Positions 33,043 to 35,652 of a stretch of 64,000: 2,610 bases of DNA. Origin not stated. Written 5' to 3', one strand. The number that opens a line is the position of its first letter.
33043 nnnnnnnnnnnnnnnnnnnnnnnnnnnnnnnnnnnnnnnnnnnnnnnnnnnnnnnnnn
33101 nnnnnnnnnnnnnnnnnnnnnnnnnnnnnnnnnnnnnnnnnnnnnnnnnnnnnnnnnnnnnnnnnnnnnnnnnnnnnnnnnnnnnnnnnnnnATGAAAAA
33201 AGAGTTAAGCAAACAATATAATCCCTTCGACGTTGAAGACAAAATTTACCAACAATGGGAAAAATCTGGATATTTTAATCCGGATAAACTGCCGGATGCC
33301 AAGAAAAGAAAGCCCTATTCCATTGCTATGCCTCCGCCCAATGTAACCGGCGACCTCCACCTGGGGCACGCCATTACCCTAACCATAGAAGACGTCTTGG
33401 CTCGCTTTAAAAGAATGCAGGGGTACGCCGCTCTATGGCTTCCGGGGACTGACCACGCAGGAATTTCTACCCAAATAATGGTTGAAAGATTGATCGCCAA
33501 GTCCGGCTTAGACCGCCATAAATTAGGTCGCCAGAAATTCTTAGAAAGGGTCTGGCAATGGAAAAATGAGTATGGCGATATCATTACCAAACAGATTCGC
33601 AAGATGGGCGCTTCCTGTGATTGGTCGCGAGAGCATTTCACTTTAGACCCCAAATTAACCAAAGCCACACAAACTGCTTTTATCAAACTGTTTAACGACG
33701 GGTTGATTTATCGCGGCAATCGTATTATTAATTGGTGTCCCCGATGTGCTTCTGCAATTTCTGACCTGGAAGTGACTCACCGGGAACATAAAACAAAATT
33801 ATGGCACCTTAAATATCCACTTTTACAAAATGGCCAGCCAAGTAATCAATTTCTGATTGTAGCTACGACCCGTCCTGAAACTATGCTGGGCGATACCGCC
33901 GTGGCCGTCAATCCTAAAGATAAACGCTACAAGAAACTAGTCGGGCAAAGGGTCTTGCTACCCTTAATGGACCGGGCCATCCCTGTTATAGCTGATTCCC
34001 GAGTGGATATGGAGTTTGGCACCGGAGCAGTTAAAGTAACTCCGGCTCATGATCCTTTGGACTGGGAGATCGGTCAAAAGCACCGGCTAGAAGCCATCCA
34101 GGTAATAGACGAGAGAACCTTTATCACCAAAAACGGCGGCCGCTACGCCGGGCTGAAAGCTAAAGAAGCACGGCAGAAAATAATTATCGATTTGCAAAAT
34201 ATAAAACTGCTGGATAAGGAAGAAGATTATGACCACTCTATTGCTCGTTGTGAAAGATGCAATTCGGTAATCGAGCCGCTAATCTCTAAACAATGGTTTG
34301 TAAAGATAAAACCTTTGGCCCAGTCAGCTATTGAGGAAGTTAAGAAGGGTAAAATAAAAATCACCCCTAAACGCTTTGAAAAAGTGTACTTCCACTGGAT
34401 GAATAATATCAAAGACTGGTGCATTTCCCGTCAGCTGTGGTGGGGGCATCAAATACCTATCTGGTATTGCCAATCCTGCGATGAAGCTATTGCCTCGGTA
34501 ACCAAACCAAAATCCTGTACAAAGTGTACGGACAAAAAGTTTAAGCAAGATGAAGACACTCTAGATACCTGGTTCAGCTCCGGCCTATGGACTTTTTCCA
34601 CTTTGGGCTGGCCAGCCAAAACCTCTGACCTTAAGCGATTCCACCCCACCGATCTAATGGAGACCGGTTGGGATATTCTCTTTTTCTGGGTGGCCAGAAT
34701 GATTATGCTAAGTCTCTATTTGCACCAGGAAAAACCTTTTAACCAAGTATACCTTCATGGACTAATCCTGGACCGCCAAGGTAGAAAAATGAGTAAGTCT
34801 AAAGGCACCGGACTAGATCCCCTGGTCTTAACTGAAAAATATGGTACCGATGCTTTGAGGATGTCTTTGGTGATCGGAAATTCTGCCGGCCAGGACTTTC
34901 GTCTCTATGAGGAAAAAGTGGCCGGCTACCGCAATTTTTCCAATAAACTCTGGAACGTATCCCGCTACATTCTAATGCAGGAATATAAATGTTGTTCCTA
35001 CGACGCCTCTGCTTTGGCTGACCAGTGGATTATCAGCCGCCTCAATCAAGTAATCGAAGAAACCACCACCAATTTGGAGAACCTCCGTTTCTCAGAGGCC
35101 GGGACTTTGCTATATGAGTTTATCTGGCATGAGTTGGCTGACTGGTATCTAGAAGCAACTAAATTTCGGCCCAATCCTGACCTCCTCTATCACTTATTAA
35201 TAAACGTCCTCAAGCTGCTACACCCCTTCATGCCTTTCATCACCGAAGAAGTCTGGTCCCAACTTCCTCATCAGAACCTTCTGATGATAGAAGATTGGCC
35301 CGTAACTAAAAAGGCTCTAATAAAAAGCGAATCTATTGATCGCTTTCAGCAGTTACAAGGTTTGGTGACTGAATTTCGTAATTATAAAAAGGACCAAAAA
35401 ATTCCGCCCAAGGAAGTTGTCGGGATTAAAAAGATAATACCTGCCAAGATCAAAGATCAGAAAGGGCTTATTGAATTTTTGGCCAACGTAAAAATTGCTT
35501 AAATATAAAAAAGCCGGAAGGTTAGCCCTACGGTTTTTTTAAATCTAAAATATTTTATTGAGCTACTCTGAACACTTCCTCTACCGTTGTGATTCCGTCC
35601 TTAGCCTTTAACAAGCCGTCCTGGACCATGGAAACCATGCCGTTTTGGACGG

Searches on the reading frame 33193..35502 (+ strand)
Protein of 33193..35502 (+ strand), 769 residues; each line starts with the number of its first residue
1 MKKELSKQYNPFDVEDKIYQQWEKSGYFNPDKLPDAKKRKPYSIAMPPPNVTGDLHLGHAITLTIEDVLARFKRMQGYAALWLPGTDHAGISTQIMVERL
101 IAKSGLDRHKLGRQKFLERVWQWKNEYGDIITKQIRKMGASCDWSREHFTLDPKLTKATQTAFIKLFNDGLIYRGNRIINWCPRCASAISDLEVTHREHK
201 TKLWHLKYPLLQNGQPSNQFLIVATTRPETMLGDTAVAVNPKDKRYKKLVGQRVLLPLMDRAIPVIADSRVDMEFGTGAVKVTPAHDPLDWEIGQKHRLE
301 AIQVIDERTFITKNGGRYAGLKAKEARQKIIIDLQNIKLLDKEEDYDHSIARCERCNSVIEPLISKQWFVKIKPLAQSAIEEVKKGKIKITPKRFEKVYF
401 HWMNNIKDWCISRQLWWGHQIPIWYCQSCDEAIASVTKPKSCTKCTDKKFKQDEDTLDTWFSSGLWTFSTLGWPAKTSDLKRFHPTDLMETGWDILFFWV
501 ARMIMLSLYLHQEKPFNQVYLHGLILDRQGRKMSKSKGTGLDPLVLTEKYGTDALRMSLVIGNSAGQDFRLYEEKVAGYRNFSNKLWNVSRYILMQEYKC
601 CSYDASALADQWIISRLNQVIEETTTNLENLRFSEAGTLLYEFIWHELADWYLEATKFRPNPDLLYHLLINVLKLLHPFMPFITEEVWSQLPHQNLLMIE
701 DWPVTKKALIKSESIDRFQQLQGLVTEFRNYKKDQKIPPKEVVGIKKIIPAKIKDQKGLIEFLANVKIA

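Call 9: search_protein_families(library=ncbifam, proteins=[window:33193-35502:+])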
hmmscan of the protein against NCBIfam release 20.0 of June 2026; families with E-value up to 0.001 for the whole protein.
window:33193-35502:+ (769 aa): 18 families
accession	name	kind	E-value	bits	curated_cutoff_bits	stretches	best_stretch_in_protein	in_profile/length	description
NF004349.1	PRK05729.1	equivalog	0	1077.6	704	1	7-746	2-739/860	valine--tRNA ligase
TIGR00422.1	valS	equivalog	0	1021.7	612.1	1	6-752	2-761/863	valine--tRNA ligase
NF011492.0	PRK14900.1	equivalog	9.7e-282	937.5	1783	1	3-749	7-770/1044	valine--tRNA ligase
NF009687.0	PRK13208.1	equivalog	4.6e-181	603.9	738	1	2-752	3-765/801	valine--tRNA ligase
TIGR00392.1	ileS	equivalog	3.9e-114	382.6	621.4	2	261-736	309-837/861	isoleucine--tRNA ligase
NF000540.1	alt_ValS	exception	3.5e-92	309.8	900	1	14-745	9-797/827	valine--tRNA ligase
NF008957.0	PRK12300.1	subfamily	7.2e-77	259.2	677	4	11-244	6-241/946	leucine--tRNA ligase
NF000258.1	MupB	exception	1.4e-71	241.6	1900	3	442-740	499-811/1033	mupirocin-resistant isoleucine--tRNA ligase MupB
TIGR00395.1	leuS_arch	equivalog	8.6e-67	225.9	648.5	2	13-243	2-234/938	leucine--tRNA ligase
NF040702.1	ileS_w_GNAT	exception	1.7e-61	208.1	1999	3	15-201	23-214/1100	isoleucine--tRNA ligase, N-acetyltransferase domain-containing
NF000257.1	MupA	exception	6.9e-61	206.2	1900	3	441-740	494-809/1024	mupirocin-resistant isoleucine--tRNA ligase MupA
TIGR00396.1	leuS_bact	equivalog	1.2e-56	192.3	548.4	3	9-195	1-168/843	leucine--tRNA ligase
TIGR00398.1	metG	equivalog_domain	1.3e-27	96.7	336.35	3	514-694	310-504/530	methionine--tRNA ligase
NF008900.0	PRK12267.1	equivalog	2.7e-25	89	598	2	460-697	228-482/648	methionine--tRNA ligase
NF001100.0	PRK00133.1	equivalog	1.6e-17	63.3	587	2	351-721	173-527/676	methionine--tRNA ligase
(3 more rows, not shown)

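Call 11: find_related_loci(query=window:33193-35499:+, collection=genome_contigs, flank=3000)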
Query window:33193-35499:+ (769 aa) in genome_contigs; peptide patterns used: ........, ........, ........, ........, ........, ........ (x = any residue, [..] = any of these).
600 stretches matched a pattern (row limit reached: there are more); 594 encode a relative of the query (tblastn E <= 1e-3); the best 80 are kept; 80 distinct loci.
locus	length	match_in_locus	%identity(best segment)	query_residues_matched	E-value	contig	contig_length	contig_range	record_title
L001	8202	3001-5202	63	1-744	0e+0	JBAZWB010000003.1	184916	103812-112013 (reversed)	MAG: Patescibacteria group bacterium isolate SO_2017_GW1_267 NODE_598_length_184916_cov_3.425004_OW334_2017, whole genom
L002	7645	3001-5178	61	4-739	0e+0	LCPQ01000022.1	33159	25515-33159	MAG: Parcubacteria group bacterium GW2011_GWA2_48_9 UY34_C0022, whole genome shotgun sequence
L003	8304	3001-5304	81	1-768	0e+0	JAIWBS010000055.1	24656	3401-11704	MAG: Pirellulales bacterium isolate SFP3_RM_35 k127_7382768_127295, whole genome shotgun sequence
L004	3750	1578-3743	61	1-732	0e+0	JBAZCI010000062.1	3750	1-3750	MAG: Patescibacteria group bacterium isolate SO_2017_GW1_133 NODE_96912_length_3750_cov_1.569970_OW334_2017, whole genom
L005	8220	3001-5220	57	6-739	0e+0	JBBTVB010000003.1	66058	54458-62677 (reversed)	MAG: Patescibacteria group bacterium isolate H32-bin092_1 H32_bin092_1_000000000003, whole genome shotgun sequence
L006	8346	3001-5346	53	5-764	0e+0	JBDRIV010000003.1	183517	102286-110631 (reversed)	MAG: bacterium isolate MEGAHIT-group-1.60 k141_1021310, whole genome shotgun sequence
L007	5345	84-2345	52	3-744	0e+0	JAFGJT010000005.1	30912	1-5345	MAG: Candidatus Peregrinibacteria bacterium isolate Zod_Metabat.293 k87_4096553, whole genome shotgun sequence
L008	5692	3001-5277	50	1-750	0e+0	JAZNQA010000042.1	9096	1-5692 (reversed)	MAG: Candidatus Enterenecus sp. isolate T1900044830_TS20190296.MAGScoT_cleanbin_000008 SGB_2889_k141_233649, whole genom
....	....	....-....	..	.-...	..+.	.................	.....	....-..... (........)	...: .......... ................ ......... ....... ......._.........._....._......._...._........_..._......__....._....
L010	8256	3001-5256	51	1-741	0e+0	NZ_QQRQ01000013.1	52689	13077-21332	Evtepia gabavorous strain KLE1738 KLE1738_13, whole genome shotgun sequence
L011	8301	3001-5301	50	3-759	0e+0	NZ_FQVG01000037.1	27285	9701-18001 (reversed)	Caloramator proteoclasticus DSM 10124, whole genome shotgun sequence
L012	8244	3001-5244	52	1-739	0e+0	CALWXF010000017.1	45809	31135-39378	MAG: uncultured Oscillospiraceae bacterium isolate BRZ_AP__bin21 genome assembly, contig: BRZ_AP__NODE_1051_length_45809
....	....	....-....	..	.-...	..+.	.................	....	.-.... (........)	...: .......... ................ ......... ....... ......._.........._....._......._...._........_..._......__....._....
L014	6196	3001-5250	51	1-739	0e+0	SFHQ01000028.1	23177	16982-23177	MAG: Clostridiales bacterium isolate W1P12.009 Contig459, whole genome shotgun sequence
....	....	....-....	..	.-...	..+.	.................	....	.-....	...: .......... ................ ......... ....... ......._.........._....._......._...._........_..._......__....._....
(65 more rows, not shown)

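Call 16: find_related_loci(query=window:33193-35499:+, collection=metagenome_contigs, flank=2500)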
Query window:33193-35499:+ (769 aa) in metagenome_contigs; peptide patterns used: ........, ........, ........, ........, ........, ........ (x = any residue, [..] = any of these).
600 stretches matched a pattern (row limit reached: there are more); 591 encode a relative of the query (tblastn E <= 1e-3); the best 80 are kept; 80 distinct loci.
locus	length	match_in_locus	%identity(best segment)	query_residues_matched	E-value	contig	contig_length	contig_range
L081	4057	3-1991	76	103-769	0e+0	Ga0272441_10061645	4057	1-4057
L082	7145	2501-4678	61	4-739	0e+0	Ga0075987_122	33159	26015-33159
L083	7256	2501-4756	51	1-741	0e+0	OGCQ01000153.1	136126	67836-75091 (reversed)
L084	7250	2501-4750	51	1-739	0e+0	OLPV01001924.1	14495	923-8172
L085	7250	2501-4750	51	1-739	0e+0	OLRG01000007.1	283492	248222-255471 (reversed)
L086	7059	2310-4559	51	1-739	0e+0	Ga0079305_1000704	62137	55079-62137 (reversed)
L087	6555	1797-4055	50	5-745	0e+0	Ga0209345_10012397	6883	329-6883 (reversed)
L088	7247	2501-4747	51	5-745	0e+0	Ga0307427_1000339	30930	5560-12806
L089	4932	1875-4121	50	5-745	0e+0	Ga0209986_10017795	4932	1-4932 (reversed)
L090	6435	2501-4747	50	5-745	0e+0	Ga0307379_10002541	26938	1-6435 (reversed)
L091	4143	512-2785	49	5-761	0e+0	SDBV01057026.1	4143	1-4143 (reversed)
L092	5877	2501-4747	50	5-745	0e+0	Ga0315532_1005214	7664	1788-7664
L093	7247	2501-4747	50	5-745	0e+0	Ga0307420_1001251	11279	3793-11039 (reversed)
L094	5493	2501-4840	48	5-761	0e+0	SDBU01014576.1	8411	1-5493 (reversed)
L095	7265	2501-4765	50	5-739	0e+0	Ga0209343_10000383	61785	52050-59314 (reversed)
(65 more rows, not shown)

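Call 19: find_homologous_proteins(query=window:33193-35499:+, max_evalue=1e-100)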
Query window:33193-35499:+ (769 aa): 8000 proteins with E <= 1e-100 among 8000 candidates; the best 120 are listed.
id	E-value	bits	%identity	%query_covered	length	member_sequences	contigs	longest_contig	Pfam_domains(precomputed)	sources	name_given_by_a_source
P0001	0.0e+0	1509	81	100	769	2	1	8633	PF09334.18,PF08264.20,PF13603.13,PF00133.29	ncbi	-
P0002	0.0e+0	1430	77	100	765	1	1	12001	PF09334.18,PF08264.20,PF13603.13,PF00133.29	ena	-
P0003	0.0e+0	1162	66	96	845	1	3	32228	PF09334.18,PF08264.20,PF13603.13,PF00133.29,PF10458.15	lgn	-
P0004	0.0e+0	1146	64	96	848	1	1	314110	PF09334.18,PF08264.20,PF13603.13,PF00133.29,PF10458.15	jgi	-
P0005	0.0e+0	1144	65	96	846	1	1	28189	PF09334.18,PF08264.20,PF13603.13,PF00133.29,PF10458.15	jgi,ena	-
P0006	0.0e+0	1143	62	100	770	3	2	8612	PF09334.18,PF08264.20,PF13603.13,PF00133.29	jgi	jgi:valyl-tRNA synthetase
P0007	0.0e+0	1134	64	96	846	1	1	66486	PF09334.18,PF08264.20,PF13603.13,PF00133.29,PF10458.15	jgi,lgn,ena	-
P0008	0.0e+0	1131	61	99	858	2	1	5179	PF09334.18,PF08264.20,PF13603.13,PF00133.29,PF10458.15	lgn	-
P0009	0.0e+0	1130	63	99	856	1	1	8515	PF09334.18,PF08264.20,PF13603.13,PF00133.29,PF10458.15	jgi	jgi:valyl-tRNA synthetase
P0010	0.0e+0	1129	62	99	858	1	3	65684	PF09334.18,PF08264.20,PF13603.13,PF00133.29,PF10458.15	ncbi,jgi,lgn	-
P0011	0.0e+0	1123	62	97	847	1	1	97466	PF09334.18,PF08264.20,PF13603.13,PF00133.29,PF10458.15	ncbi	-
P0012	0.0e+0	1120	63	97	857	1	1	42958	PF09334.18,PF08264.20,PF13603.13,PF00133.29,PF10458.15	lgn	-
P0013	0.0e+0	1117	-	-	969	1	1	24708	PF09334.18,PF08264.20,PF13603.13,PF00133.29,PF10458.15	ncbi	ncbi:valine--tRNA ligase [Patescibacteria group bacterium]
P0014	0.0e+0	1113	62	97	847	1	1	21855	PF09334.18,PF08264.20,PF13603.13,PF00133.29,PF10458.15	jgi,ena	-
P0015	0.0e+0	1113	61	96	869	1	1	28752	PF09334.18,PF08264.20,PF13603.13,PF00133.29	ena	-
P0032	0.0e+0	1075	59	100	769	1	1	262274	PF09334.18,PF08264.20,PF13603.13,PF00133.29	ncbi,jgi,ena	ncbi:MAG: valine--tRNA ligase [Patescibacteria group bacterium]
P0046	0.0e+0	1052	57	100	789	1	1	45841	PF09334.18,PF08264.20,PF13603.13,PF00133.29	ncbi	ncbi:MAG: valine--tRNA ligase [Patescibacteria group bacterium]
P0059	0.0e+0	1020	58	100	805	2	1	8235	PF09334.18,PF08264.20,PF13603.13,PF00133.29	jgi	-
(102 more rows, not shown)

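Call 22: find_encoding_contigs(protein=P0002, flank=3000, max_places=3)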
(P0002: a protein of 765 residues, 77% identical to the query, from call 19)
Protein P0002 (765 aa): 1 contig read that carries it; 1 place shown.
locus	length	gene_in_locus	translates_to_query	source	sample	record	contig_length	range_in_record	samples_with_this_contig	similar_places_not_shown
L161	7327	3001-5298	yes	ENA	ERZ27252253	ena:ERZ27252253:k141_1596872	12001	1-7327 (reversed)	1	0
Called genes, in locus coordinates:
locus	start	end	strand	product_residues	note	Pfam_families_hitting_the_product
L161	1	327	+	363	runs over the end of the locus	-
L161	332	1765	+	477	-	PF00391:PEP-utilizers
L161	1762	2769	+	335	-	PF00814:TsaD, PF22521:HypF_C_2 (weak)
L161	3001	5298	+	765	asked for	PF00133:tRNA-synt_1, PF09334:tRNA-synt_1g, PF13603:tRNA-synt_1_2, PF08264:Anticodon_1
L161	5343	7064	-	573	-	PF05157:MshEN (weak), PF00437:T2SSE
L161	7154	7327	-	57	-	?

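Call 23: find_encoding_contigs(protein=P0003, flank=3000, max_places=2)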
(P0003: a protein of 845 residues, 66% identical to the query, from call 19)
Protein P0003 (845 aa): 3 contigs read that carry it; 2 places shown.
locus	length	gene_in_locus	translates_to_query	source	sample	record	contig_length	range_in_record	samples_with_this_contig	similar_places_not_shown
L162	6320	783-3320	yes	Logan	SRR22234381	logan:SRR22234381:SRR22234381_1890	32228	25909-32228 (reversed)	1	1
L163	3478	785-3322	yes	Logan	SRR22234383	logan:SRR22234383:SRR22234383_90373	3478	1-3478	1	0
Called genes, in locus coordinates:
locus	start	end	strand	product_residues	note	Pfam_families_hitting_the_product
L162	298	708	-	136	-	-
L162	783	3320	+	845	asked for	PF00133:tRNA-synt_1, PF09334:tRNA-synt_1g (weak), PF13603:tRNA-synt_1_2, PF08264:Anticodon_1, PF10458:Val_tRNA-synt_C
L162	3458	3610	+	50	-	-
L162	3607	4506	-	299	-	-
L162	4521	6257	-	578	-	PF05157:MshEN, PF20720:nSTAND3 (faint), PF00437:T2SSE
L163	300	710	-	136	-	-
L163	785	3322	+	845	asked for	PF00133:tRNA-synt_1, PF09334:tRNA-synt_1g (weak), PF13603:tRNA-synt_1_2, PF08264:Anticodon_1, PF10458:Val_tRNA-synt_C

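Call 24: find_encoding_contigs(protein=P0006, flank=3000, max_places=2)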
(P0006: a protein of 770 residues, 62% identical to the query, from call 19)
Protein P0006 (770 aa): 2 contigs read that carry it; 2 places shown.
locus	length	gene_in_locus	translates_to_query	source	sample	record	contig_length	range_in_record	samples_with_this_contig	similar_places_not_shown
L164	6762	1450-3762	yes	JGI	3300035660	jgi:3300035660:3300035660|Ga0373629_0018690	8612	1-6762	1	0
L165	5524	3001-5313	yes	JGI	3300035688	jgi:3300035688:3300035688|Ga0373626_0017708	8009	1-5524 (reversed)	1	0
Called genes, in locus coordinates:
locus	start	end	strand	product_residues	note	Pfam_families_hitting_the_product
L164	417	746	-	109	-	-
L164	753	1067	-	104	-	-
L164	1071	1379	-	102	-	-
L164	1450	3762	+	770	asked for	PF00133:tRNA-synt_1, PF09334:tRNA-synt_1g, PF13603:tRNA-synt_1_2, PF08264:Anticodon_1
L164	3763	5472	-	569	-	PF00437:T2SSE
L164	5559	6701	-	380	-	PF01368:DHH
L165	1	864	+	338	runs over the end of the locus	PF02543:Carbam_trans_N (weak), PF00814:TsaD, PF22521:HypF_C_2 (weak)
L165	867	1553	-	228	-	-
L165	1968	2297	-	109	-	-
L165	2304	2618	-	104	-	-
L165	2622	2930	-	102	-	-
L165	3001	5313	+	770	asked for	PF00133:tRNA-synt_1, PF09334:tRNA-synt_1g, PF13603:tRNA-synt_1_2, PF08264:Anticodon_1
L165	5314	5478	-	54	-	-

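Call 59: find_encoding_contigs(protein=P0032, flank=3000, max_places=1)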
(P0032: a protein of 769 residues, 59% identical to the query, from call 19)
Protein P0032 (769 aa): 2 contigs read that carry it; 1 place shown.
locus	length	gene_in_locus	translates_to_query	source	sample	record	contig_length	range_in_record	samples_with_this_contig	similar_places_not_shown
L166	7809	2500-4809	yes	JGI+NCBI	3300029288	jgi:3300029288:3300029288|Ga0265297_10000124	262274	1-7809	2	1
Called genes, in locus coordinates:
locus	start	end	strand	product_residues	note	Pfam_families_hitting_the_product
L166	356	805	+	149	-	PF00293:NUDIX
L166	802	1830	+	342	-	PF00814:TsaD, PF22521:HypF_C_2 (weak)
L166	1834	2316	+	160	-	-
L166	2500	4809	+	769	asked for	PF00133:tRNA-synt_1, PF09334:tRNA-synt_1g, PF13603:tRNA-synt_1_2, PF09334:tRNA-synt_1g, PF08264:Anticodon_1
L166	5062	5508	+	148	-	-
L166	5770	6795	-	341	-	PF04055:Radical_SAM, PF13186:SPASM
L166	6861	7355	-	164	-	-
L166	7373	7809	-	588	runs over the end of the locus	PF00437:T2SSE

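Call 60: find_encoding_contigs(protein=P0046, flank=3000, max_places=1)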
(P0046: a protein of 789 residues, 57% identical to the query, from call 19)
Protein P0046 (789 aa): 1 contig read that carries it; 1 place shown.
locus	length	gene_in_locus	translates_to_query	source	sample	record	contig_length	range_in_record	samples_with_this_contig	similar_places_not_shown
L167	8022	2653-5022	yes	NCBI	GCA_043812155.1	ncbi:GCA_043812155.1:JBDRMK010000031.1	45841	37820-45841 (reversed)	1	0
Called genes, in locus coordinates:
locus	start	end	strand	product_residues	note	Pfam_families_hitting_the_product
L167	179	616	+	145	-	PF00383:dCMP_cyt_deam_1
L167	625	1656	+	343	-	PF00814:TsaD, PF22521:HypF_C_2 (weak)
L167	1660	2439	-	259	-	-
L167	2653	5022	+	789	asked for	PF00133:tRNA-synt_1, PF09334:tRNA-synt_1g, PF13603:tRNA-synt_1_2, PF08264:Anticodon_1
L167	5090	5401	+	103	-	-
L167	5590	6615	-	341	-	PF04055:Radical_SAM, PF13186:SPASM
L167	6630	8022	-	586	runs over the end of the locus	PF00437:T2SSE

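Call 61: find_encoding_contigs(protein=P0059, flank=3000, max_places=1)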
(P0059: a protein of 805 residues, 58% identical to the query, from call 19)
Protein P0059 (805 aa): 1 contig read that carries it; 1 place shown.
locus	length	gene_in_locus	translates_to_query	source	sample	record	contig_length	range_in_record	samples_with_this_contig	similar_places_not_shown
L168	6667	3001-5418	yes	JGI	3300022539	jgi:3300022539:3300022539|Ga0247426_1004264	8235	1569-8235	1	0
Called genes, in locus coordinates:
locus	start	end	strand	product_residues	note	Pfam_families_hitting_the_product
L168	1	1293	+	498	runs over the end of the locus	PF01551:Peptidase_M23, PF01839:FG-GAP (weak), PF13517:FG-GAP_3 (weak), PF01839:FG-GAP (weak)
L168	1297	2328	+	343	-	PF02543:Carbam_trans_N (faint), PF00814:TsaD, PF22521:HypF_C_2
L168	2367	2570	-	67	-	-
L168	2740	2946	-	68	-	-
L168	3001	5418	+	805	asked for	PF00133:tRNA-synt_1, PF09334:tRNA-synt_1g, PF13603:tRNA-synt_1_2, PF00133:tRNA-synt_1, PF08264:Anticodon_1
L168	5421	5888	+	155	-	PF18967:PycTM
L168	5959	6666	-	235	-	PF00437:T2SSE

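Call 73: find_encoding_contigs(protein=P0005, flank=4000, max_places=1)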
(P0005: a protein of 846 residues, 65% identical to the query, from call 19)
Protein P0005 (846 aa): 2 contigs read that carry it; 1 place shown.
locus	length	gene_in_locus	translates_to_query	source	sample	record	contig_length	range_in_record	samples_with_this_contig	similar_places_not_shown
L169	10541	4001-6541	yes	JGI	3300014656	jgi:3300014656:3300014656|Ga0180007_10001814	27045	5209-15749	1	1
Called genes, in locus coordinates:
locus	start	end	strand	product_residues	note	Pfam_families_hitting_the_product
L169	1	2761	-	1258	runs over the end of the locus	PF22148:Fervidolysin_NPro-like, PF00082:Peptidase_S8, PF13517:FG-GAP_3 (faint), PF00082:Peptidase_S8, PF01839:FG-GAP (faint)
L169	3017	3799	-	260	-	-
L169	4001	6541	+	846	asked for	PF00133:tRNA-synt_1, PF13603:tRNA-synt_1_2 (weak), PF09334:tRNA-synt_1g, PF08264:Anticodon_1, PF10458:Val_tRNA-synt_C (weak)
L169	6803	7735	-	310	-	-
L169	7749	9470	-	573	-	PF05157:MshEN (weak), PF00437:T2SSE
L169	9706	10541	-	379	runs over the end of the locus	PF01368:DHH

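Call 74: find_encoding_contigs(protein=P0007, flank=4000, max_places=1)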
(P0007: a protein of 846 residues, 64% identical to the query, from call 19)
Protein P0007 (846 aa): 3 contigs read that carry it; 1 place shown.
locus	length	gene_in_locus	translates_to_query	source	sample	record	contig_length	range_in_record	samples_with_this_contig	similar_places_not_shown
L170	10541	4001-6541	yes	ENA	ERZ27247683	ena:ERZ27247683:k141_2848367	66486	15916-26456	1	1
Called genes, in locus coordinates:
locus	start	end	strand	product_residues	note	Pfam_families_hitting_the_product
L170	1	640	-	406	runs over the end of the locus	PF12704:MacB_PCD, PF02687:FtsX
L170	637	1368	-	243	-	PF02463:SMC_N (faint), PF00005:ABC_tran, PF13304:AAA_21 (faint)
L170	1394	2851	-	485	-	PF25919:BSH_CusB (faint), PF25917:BSH_RND, PF25973:BSH_CzcB, PF25984:BSH_YknX (weak), PF25990:Beta-barrel_YknX, PF25967:RND-MFP_C (weak), PF25975:CzcB_C (weak), PF25989:YknX_C, +1 more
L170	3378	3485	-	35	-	-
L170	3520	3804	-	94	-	-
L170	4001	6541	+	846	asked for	PF00133:tRNA-synt_1, PF09334:tRNA-synt_1g (faint), PF13603:tRNA-synt_1_2 (weak), PF08264:Anticodon_1, PF10458:Val_tRNA-synt_C (weak)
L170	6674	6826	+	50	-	-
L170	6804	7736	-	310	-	-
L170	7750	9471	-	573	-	PF05157:MshEN (weak), PF00437:T2SSE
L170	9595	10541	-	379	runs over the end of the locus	PF01368:DHH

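Call 75: find_encoding_contigs(protein=P0004, flank=4000, max_places=1)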
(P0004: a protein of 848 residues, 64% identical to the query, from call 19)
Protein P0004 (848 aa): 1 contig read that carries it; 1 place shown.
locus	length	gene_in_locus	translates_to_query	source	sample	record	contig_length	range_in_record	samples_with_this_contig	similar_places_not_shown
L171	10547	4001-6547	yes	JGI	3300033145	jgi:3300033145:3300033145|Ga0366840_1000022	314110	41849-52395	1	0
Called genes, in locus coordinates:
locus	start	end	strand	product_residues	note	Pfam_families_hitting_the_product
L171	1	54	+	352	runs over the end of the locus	PF21088:MS_channel_1st, PF00924:MS_channel_2nd, PF21082:MS_channel_3rd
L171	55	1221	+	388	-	PF00919:UPF0004, PF04055:Radical_SAM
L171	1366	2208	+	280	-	PF01145:Band_7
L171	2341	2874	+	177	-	PF03358:FMN_red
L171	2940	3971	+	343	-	PF00814:TsaD, PF22521:HypF_C_2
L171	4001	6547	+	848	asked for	PF00133:tRNA-synt_1, PF09334:tRNA-synt_1g, PF13603:tRNA-synt_1_2, PF08264:Anticodon_1, PF10458:Val_tRNA-synt_C (faint)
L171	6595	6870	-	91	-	-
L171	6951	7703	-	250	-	PF00069:Pkinase, PF07714:PK_Tyr_Ser-Thr (weak), PF01636:APH (faint), PF01163:RIO1 (faint), PF06293:Kdo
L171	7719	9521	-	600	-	PF00437:T2SSE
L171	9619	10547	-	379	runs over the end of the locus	PF01368:DHH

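Call 83: find_encoding_contigs(protein=P0001, flank=3000, max_places=3)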
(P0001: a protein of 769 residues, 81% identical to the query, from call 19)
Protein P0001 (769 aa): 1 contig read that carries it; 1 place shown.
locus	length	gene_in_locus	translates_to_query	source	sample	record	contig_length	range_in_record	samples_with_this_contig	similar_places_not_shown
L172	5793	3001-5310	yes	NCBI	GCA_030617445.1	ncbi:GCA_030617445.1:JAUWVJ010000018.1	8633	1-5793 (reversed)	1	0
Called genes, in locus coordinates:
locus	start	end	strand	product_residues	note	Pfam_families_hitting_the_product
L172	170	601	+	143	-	-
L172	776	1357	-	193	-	-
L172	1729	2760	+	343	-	PF00814:TsaD, PF22521:HypF_C_2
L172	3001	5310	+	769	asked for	PF00133:tRNA-synt_1, PF09334:tRNA-synt_1g, PF13603:tRNA-synt_1_2 (faint), PF08264:Anticodon_1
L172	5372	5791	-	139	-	?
